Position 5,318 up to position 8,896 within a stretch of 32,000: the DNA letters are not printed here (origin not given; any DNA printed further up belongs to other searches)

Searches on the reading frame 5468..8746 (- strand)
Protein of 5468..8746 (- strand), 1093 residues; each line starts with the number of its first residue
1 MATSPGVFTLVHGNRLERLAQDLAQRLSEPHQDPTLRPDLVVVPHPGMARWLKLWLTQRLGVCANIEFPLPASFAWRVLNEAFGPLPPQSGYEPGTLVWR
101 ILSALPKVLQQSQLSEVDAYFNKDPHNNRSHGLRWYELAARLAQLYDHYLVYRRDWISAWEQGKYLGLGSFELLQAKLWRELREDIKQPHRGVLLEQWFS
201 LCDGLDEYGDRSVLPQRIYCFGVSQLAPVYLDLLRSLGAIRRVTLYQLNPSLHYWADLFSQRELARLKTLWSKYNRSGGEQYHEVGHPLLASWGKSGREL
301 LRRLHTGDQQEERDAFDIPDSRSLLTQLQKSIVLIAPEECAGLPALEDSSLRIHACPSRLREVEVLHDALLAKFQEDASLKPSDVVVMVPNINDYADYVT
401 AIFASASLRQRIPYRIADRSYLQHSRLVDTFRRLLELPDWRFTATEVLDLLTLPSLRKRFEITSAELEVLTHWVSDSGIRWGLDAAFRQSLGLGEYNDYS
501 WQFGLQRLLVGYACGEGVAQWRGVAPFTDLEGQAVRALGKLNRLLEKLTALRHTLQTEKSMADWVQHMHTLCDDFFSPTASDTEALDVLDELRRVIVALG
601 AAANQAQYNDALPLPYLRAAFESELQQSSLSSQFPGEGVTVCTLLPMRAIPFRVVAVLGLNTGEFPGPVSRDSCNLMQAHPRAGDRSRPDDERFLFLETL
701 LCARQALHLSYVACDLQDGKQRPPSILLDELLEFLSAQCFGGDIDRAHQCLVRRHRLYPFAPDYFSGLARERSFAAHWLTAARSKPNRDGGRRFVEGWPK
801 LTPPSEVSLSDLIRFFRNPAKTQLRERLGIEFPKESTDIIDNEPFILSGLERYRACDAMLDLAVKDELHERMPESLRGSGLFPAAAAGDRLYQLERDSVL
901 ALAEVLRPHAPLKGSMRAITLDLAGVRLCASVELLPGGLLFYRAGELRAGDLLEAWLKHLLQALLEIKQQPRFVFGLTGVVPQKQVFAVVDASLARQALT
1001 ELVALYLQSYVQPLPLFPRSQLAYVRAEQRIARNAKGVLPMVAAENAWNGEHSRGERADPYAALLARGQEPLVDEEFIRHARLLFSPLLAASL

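Call 42: search_protein_families(library=pfam, proteins=[window:5468-8746:-], max_evalue=0.00001)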
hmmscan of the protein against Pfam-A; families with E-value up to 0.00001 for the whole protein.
window:5468-8746:- (1093 aa): 2 families
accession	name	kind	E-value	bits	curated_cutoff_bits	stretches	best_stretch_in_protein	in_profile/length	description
PF04257.20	Exonuc_V_gamma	-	4.2e-82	276.3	25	1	8-332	1-311/314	Exodeoxyribonuclease V, gamma subunit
PF17946.7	RecC_C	-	2.6e-42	145.4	22.6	1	804-1028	1-201/202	RecC C-terminal domain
